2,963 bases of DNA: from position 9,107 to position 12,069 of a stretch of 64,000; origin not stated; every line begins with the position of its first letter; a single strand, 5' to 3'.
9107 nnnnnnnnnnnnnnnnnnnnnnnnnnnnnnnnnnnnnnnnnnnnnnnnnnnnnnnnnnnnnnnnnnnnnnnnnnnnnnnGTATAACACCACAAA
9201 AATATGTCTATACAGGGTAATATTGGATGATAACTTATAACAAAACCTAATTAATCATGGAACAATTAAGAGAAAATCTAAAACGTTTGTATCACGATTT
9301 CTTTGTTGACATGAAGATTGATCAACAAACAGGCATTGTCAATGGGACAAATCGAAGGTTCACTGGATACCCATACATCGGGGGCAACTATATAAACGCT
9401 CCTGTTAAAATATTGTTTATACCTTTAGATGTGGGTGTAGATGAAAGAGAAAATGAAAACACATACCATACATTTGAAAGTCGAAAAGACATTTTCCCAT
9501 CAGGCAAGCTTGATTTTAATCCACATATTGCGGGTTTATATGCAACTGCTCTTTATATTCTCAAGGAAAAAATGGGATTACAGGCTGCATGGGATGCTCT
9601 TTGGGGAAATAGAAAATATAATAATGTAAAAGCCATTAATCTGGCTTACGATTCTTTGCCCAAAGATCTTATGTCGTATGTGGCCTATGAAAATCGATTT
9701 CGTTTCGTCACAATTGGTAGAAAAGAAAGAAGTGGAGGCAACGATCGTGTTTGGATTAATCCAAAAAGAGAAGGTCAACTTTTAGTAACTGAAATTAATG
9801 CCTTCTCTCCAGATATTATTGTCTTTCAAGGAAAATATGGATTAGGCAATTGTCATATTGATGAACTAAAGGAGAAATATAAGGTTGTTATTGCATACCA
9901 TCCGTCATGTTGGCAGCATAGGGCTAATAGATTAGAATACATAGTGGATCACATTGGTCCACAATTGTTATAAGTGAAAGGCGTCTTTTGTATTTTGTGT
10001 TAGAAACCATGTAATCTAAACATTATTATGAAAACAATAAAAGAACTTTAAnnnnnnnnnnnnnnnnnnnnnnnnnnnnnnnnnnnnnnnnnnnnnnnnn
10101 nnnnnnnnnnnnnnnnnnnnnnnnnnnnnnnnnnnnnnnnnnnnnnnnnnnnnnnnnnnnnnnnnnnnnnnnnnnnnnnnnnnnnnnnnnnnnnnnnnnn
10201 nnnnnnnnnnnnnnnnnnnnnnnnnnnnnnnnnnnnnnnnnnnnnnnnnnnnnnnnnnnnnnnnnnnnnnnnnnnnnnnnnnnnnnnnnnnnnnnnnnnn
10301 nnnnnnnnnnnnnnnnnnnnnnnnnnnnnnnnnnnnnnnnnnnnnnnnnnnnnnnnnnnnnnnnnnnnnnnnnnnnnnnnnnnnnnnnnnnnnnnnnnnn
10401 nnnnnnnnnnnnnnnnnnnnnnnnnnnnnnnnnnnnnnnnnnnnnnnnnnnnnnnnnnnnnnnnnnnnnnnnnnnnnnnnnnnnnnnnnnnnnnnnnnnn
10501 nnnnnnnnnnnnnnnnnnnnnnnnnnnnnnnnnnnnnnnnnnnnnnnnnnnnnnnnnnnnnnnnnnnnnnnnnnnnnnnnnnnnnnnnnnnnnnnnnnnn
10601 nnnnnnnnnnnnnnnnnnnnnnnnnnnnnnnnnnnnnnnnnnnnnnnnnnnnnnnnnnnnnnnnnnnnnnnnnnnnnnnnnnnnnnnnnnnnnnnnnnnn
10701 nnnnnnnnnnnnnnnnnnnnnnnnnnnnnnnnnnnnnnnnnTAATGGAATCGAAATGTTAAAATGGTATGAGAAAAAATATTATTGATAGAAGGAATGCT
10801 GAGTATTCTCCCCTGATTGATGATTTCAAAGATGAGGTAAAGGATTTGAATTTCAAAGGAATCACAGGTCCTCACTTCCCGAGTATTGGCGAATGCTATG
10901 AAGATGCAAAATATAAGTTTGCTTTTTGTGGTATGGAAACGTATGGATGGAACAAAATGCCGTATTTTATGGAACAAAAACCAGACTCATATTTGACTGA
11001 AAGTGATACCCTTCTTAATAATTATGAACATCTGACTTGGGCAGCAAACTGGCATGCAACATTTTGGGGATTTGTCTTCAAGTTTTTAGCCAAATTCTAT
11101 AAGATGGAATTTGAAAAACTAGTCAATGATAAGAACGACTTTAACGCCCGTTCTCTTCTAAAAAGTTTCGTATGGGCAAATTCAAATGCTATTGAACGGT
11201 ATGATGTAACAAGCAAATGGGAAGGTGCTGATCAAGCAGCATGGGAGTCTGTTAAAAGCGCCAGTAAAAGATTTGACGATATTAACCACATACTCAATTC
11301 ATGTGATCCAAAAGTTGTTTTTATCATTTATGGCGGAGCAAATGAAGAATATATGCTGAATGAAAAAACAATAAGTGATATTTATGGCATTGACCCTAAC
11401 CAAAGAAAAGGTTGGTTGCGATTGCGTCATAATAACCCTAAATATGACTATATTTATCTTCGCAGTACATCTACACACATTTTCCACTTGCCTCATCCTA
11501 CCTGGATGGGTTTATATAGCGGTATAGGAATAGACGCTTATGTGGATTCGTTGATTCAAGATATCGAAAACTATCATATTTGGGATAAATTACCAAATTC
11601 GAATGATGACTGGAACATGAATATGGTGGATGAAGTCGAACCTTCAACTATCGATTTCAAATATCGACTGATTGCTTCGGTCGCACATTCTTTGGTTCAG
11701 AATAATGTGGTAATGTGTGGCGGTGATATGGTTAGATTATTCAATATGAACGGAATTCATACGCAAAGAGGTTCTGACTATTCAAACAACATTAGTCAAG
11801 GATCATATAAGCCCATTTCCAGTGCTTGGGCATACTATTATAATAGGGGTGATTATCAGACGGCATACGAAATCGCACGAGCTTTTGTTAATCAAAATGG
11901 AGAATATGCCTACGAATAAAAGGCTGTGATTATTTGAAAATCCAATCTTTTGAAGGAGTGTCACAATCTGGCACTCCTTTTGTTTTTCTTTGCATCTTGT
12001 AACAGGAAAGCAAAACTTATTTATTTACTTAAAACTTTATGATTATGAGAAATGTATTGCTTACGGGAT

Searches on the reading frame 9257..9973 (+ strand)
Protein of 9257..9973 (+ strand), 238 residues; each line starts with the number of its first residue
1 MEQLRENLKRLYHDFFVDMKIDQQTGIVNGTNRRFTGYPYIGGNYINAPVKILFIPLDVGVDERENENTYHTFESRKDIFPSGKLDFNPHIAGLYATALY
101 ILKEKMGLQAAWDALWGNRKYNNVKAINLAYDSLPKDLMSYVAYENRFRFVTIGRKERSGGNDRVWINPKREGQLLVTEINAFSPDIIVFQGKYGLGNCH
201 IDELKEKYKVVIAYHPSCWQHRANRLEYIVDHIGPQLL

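Call 10: search_protein_families(library=pfam, proteins=[window:9257-9973:+], max_evalue=0.01)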
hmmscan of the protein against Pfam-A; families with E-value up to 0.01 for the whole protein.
window:9257-9973:+ (238 aa): 0 families

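Call 39: search_protein_families(library=ncbifam, proteins=[window:9257-9973:+], max_evalue=0.001)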
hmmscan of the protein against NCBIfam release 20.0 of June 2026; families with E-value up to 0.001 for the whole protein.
window:9257-9973:+ (238 aa): 0 families

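Call 66: search_solved_structures(query=A6, max_evalue=10)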
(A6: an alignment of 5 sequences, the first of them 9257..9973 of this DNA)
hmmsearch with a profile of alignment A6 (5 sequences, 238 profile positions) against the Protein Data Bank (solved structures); distinct sequences matched with E-value up to 10: 0.

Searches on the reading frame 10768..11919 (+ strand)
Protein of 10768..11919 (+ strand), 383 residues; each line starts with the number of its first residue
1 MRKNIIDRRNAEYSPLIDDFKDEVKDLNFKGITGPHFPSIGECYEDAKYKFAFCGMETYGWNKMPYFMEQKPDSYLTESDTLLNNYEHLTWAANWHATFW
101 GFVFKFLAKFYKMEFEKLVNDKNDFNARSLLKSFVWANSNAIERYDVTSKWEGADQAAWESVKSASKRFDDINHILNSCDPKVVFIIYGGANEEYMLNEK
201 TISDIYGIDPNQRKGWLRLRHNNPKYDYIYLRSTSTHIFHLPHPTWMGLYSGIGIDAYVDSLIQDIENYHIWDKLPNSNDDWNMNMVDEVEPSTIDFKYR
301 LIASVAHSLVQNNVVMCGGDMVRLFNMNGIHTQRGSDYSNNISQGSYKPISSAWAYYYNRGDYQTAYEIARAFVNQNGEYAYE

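Call 10: search_protein_families(library=pfam, proteins=[window:10768-11919:+], max_evalue=0.01)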
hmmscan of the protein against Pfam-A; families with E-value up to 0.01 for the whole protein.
window:10768-11919:+ (383 aa): 0 families

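Call 38: search_protein_families(library=phrogs, proteins=[window:10768-11919:+], max_evalue=0.001)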
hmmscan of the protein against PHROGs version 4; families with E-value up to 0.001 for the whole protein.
window:10768-11919:+ (383 aa): 0 families

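Call 39: search_protein_families(library=ncbifam, proteins=[window:10768-11919:+], max_evalue=0.001)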
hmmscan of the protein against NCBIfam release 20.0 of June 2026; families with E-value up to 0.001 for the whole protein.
window:10768-11919:+ (383 aa): 0 families

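Call 67: find_homologous_proteins(query=window:10768-11919:+, max_evalue=0.00001)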
Query window:10768-11919:+ (383 aa): 132 proteins with E <= 0.00001 among 1011 candidates; the best 120 are listed.
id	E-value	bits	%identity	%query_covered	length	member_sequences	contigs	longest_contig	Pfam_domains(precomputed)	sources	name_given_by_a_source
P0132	5.8e-266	900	99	100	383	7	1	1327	-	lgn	-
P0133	8.0e-214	728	81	99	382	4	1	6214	-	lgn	-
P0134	5.1e-179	614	68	100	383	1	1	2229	-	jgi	jgi:hypothetical protein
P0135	1.4e-177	609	66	99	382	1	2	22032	-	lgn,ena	-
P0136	4.2e-177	607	68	99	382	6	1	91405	-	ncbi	-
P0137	5.4e-177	607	68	99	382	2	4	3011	-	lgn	-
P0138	5.4e-175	600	66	99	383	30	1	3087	-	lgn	-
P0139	7.6e-173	593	66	99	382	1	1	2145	-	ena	-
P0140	7.7e-173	593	66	99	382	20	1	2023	-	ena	-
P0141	1.2e-172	593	65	99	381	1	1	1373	-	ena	-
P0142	6.5e-170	584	64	99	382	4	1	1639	-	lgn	-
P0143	7.7e-170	583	65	100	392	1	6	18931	-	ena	-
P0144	1.0e-165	570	64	99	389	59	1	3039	-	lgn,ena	-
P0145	7.4e-156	537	58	99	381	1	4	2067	-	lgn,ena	-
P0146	2.0e-151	523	59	99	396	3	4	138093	-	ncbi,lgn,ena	-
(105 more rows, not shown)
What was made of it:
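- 10768..11919 (+): o383: an intact paralogue of the truncated o383' gene. 132 homologues (call 67).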

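Call 75: predict_structure(alignment_id=A7)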
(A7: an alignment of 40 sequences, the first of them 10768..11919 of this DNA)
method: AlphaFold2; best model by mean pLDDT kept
length: 383 residues; sequences in the alignment: 40
mean_pLDDT: 87.3   pTM: 0.73
mean pLDDT of the five models: 87.3, 86.7, 86.5, 86.2, 85.8
residues with pLDDT >= 90: 220; 70-90: 125; 50-70: 27; < 50: 11
segments of 3 or more residues with pLDDT < 50: 1-3, 210-212, 286-289
pLDDT, mean of each block of 10 residues (from residue 1): 73 92 96 94 94 90 93 93 94 92 98 97 96 95 91 95 93 90 94 78 53 72 92 88 94 96 95 91 63 78 89 86 86 80 72 90 84 82 50
secondary structure, 60 per line:
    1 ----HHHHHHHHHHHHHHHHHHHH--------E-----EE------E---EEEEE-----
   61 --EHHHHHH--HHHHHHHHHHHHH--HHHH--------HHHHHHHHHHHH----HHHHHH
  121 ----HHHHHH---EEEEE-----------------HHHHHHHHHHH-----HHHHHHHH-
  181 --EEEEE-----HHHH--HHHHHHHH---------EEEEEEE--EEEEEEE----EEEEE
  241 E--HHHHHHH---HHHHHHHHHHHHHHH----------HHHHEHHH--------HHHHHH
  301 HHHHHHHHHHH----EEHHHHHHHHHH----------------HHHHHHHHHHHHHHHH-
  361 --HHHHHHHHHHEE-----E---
elements in order: H5-24 E51-55 H64-69 H72-84 H87-90 H99-110 H115-120 H125-130 E134-138 H156-166 H172-179 E183-187 H193-196 H199-206 E216-222 E225-231 E236-241 H244-250 H254-268 H279-282 H295-311 H318-327 H344-359 H363-372
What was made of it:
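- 10768..11919 (+): AF2 model with pLDDT 87 (call 75).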

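Call 77: fold_search(model_id=the predicted structure, library=pdb)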
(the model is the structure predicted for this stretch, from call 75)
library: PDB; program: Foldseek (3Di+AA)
matches with E <= 10: 168; with E <= 0.001: 1
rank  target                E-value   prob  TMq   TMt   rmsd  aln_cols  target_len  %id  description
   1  4zby                  4.3e-04  1.00  0.25  0.41   9.2       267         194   10  Family 4 uracil-DNA glycosylase from Sulfolobus tokodaii (uracil complex form) (released 2015-09-09)
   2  8iis                  5.2e-03  0.98  0.25  0.39   9.2       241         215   10  MsmUdgX H109S/R184A double mutant (released 2023-06-21)
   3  1ui1                  7.9e-03  0.97  0.27  0.46   9.8       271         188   11  Crystal Structure Of Uracil-DNA Glycosylase From Thermus Thermophilus HB8 (released 2003-10-14)
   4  8iiq                  1.5e-02  0.93  0.24  0.40   9.6       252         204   11  MsmUdgX H109S/E52N double mutant (released 2023-06-21)
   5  1oe4_A                1.6e-02  0.93  0.30  0.42   8.8       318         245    7  Xenopus SMUG1, an anti-mutator uracil-DNA Glycosylase (released 2003-07-11)
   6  8iio                  3.3e-02  0.91  0.26  0.43   8.6       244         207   10  H109Q mutant of uracil DNA glycosylase X (released 2023-06-21)
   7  6iod_A                4.5e-02  0.82  0.24  0.39   9.2       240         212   11  The structure of UdgX in complex with single-stranded DNA (released 2019-07-31)
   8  5gn2_A                1.0e-01  0.69  0.27  0.35   8.8       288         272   13  Crystal structure of Uracil DNA glycosylase (BdiUNG) from Bradyrhizobium diazoefficiens (released 2017-05-03)
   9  3dhy_B                2.9e-01  0.14  0.13  0.11  19.1       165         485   18  Crystal Structures of Mycobacterium tuberculosis S-Adenosyl-L-Homocysteine Hydrolase in Ternary Complex with Substrate (released 2008-09-09)
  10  3onf_A                6.8e-01  0.20  0.11  0.09  15.7        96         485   18  Crystal structure of Lupinus luteus S-adenosyl-L-homocysteine hydrolase in complex with cordycepin (released 2011-08-31)
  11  5v96_B                7.5e-01  0.20  0.13  0.11  16.2       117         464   12  Crystal Structure of S-adenosyl-l-homocysteine Hydrolase from Naegleria fowleri with bound NAD and Adenosine (released 2017-05-10)
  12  5v96_A                8.8e-01  0.18  0.13  0.11  16.2       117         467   12  Crystal Structure of S-adenosyl-l-homocysteine Hydrolase from Naegleria fowleri with bound NAD and Adenosine (released 2017-05-10)
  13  3dhy_A                9.8e-01  0.16  0.14  0.11  16.1       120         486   19  Crystal Structures of Mycobacterium tuberculosis S-Adenosyl-L-Homocysteine Hydrolase in Ternary Complex with Substrate (released 2008-09-09)
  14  5w0b_A                1.1e+00  0.06  0.09  0.10  15.4       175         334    8  Structure of human TUT7 catalytic module (CM) (released 2017-06-28)
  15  5jxw_C                1.2e+00  0.10  0.11  0.09  16.6       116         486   12  2.25 Angstrom Crystal Structure of S-adenosylhomocysteinase from Cryptosporidium parvum in Complex with Neplanocin-A a (released 2016-05-25)
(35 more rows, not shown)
